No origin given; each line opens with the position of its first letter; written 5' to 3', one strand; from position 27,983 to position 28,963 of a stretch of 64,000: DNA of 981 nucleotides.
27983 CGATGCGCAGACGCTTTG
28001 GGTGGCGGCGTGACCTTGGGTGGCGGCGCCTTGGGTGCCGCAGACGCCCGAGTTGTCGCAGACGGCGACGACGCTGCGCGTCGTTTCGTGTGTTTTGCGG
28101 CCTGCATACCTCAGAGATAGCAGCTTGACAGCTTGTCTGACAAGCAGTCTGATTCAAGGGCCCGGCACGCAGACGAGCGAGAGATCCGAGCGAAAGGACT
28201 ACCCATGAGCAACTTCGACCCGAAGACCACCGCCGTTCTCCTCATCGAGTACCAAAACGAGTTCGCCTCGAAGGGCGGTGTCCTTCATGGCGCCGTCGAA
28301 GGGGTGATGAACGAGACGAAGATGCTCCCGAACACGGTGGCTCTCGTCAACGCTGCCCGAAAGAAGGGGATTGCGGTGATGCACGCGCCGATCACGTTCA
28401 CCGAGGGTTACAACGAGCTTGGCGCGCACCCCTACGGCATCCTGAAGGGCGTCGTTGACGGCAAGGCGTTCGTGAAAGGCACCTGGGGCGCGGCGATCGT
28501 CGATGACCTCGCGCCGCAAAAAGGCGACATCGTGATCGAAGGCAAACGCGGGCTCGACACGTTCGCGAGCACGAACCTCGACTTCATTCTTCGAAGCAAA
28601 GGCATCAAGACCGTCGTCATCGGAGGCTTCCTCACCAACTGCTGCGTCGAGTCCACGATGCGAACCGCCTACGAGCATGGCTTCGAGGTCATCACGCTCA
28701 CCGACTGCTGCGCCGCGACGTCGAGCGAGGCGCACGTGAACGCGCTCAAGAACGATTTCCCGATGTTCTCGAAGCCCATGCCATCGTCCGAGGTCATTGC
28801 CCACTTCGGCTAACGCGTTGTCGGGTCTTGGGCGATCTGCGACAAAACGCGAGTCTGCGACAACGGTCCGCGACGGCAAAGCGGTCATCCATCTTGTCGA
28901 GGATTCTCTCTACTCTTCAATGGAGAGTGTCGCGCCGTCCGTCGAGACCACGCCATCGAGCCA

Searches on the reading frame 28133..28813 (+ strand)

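Call 30: search_protein_families(library=pfam, proteins=[window:28133-28813:+], max_evalue=0.01)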
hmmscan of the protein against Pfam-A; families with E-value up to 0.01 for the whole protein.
window:28133-28813:+ (226 aa): 1 family
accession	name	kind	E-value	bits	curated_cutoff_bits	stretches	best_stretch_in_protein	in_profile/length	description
PF00857.26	Isochorismatase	-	1.2e-46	159.4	27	1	33-217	1-172/175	Isochorismatase domain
